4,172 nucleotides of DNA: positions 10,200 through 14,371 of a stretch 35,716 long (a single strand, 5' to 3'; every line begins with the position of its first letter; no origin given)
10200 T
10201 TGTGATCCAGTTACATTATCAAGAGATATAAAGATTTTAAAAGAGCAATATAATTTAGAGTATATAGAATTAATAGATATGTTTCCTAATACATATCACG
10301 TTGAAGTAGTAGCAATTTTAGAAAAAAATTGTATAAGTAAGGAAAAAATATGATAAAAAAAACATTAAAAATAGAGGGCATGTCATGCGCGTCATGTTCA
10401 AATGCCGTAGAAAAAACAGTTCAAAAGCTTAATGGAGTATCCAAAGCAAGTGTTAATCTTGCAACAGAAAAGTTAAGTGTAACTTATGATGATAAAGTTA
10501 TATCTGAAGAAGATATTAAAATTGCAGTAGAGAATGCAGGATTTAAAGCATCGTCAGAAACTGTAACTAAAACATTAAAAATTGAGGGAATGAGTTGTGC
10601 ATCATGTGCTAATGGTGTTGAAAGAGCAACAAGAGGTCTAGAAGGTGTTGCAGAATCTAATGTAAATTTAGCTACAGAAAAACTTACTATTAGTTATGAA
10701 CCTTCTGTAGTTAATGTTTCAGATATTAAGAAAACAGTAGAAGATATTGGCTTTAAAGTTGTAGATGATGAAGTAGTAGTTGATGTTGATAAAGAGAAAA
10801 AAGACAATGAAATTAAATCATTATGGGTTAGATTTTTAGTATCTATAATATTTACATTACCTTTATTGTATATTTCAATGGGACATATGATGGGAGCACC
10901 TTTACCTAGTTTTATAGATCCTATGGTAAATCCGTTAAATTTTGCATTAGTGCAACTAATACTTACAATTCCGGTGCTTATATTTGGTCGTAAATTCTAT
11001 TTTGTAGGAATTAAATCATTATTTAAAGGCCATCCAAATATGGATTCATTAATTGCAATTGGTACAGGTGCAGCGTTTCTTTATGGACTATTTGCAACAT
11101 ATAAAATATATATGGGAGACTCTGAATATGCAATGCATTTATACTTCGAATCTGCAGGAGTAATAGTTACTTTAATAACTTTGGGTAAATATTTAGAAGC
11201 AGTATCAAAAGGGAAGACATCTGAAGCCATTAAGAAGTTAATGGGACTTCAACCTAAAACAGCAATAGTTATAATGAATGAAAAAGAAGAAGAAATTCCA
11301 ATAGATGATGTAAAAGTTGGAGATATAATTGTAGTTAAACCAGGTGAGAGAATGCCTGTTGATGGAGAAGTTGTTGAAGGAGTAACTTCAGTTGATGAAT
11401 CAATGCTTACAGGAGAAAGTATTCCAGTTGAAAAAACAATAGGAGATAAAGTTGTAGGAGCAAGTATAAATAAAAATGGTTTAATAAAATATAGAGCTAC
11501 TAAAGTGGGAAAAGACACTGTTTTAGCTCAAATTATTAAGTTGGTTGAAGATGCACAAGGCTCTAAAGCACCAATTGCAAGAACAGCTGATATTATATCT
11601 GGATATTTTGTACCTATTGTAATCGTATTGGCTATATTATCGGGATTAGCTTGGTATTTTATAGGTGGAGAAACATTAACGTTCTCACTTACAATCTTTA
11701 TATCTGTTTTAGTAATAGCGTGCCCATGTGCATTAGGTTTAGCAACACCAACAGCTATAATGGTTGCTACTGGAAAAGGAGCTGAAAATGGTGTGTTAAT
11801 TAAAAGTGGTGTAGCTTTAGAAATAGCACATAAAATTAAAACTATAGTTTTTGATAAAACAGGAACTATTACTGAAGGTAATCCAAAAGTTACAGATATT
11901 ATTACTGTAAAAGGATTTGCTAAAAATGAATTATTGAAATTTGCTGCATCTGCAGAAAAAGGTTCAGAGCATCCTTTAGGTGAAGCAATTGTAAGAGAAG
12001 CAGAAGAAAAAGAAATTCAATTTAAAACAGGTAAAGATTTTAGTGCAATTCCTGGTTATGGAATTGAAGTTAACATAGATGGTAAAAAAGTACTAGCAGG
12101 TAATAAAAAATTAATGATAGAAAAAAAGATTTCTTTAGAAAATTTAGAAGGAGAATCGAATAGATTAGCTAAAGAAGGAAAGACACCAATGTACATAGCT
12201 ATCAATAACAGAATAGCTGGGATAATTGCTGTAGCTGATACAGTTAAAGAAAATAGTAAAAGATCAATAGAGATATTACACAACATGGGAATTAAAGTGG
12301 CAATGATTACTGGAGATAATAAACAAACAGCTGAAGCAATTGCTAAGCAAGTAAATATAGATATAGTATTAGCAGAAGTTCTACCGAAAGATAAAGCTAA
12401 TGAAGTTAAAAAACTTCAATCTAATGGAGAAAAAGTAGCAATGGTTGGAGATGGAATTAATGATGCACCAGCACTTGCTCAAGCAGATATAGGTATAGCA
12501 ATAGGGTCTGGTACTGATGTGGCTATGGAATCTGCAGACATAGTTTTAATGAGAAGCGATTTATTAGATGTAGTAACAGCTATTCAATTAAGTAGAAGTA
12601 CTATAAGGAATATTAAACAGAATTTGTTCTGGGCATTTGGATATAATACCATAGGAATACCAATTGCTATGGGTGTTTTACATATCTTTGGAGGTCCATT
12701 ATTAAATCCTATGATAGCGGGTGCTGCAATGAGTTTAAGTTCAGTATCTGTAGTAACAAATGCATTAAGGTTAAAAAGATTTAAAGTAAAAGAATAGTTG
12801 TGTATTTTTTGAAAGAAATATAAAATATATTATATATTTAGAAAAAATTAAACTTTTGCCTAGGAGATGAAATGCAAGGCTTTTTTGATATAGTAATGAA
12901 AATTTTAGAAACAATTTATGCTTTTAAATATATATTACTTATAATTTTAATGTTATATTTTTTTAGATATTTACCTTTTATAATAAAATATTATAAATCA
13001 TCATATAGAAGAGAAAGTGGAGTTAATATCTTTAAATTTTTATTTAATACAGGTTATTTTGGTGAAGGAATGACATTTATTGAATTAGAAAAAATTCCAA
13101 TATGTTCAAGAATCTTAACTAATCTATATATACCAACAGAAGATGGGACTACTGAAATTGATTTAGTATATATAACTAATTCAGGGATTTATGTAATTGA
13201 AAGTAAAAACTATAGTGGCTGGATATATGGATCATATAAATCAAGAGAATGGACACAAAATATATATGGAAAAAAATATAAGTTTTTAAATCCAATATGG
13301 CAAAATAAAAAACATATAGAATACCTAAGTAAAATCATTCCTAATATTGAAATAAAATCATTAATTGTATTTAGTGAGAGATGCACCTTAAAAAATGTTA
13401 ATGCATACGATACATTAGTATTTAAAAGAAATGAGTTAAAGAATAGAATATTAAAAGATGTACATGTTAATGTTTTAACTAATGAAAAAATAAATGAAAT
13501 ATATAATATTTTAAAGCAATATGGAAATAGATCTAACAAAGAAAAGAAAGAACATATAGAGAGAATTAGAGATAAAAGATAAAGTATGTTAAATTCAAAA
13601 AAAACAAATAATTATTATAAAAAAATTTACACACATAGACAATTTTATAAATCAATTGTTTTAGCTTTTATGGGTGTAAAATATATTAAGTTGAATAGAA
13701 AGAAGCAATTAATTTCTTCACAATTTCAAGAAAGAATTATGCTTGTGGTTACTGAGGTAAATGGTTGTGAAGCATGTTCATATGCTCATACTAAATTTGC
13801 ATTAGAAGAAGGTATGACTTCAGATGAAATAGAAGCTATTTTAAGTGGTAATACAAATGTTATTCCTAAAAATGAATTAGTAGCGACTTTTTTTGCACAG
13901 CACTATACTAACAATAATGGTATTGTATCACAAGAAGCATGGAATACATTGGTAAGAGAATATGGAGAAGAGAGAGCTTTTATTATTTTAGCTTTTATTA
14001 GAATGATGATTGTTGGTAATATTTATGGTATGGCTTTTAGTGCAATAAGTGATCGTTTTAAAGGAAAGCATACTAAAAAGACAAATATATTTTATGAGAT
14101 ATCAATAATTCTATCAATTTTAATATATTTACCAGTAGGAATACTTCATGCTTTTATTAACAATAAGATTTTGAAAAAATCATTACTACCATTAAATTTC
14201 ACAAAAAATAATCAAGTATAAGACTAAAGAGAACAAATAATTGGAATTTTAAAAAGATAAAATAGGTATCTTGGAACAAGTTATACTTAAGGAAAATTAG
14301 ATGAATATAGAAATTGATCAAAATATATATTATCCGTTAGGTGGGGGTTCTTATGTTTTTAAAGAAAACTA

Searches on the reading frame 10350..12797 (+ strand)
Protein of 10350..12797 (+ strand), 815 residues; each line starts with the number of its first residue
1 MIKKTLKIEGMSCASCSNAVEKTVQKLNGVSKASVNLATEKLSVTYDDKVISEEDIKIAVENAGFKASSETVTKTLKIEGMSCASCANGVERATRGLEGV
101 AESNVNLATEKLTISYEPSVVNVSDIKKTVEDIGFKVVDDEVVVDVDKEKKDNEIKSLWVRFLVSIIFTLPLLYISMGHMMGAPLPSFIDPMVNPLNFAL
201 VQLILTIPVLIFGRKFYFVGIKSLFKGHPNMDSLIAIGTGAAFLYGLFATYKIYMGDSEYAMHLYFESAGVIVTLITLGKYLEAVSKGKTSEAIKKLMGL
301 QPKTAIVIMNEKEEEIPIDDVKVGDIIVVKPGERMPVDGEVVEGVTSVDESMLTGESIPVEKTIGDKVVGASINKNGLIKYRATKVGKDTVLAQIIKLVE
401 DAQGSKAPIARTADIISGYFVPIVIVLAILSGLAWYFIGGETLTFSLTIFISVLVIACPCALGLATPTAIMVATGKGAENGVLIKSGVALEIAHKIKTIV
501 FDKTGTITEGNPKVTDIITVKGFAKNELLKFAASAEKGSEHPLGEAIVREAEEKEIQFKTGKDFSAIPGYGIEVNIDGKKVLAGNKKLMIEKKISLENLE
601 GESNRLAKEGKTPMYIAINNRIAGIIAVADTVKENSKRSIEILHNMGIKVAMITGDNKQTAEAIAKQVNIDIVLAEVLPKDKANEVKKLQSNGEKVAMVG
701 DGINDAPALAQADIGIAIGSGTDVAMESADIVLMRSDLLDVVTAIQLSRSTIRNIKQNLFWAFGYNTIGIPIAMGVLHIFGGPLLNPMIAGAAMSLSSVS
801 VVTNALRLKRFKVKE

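Call 35: search_protein_families(library=pfam, proteins=[window:10350-12797:+], max_evalue=0.00001)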
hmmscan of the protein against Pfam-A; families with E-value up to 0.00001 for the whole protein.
window:10350-12797:+ (815 aa): 4 families
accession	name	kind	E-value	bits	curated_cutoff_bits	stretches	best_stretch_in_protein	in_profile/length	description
PF00122.25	E1-E2_ATPase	-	6.8e-60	202.1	28.1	1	300-479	2-180/181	E1-E2 ATPase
PF00702.32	Hydrolase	-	1.6e-41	143.2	26.4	1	496-713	1-191/191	haloacid dehalogenase-like hydrolase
PF00403.32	HMA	-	6.2e-34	116.6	24.8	2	5-66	1-62/62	Heavy-metal-associated domain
PF08282.18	Hydrolase_3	-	3.8e-06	27.2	20.9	0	687-733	197-243/255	haloacid dehalogenase-like hydrolase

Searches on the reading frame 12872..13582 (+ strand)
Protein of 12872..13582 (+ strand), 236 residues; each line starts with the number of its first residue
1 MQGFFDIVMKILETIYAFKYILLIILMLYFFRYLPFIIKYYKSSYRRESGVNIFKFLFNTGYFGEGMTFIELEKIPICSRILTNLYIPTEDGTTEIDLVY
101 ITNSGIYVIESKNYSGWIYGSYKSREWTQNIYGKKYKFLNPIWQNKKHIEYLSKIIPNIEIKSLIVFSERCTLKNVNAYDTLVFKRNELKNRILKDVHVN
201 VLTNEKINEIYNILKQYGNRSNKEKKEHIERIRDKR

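Call 35: search_protein_families(library=pfam, proteins=[window:12872-13582:+], max_evalue=0.00001)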
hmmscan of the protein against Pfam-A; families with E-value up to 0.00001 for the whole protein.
window:12872-13582:+ (236 aa): 1 family
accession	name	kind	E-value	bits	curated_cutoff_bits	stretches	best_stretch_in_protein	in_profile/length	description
PF08378.17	NERD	-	4.1e-28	98.5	22.1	1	61-168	2-111/111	Nuclease-related domain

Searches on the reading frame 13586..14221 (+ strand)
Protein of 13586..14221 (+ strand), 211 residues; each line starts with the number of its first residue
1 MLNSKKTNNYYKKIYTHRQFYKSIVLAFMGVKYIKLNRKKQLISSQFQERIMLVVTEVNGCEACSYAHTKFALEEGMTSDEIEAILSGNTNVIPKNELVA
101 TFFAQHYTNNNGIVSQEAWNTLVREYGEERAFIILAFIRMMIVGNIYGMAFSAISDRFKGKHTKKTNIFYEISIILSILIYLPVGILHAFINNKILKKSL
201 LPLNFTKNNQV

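Call 35: search_protein_families(library=pfam, proteins=[window:13586-14221:+], max_evalue=0.00001)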
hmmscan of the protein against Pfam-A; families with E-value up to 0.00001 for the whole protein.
window:13586-14221:+ (211 aa): 1 family
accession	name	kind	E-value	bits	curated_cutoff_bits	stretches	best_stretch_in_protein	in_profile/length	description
PF02627.25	CMD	-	2e-07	31.3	23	1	44-86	21-63/84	Carboxymuconolactone decarboxylase family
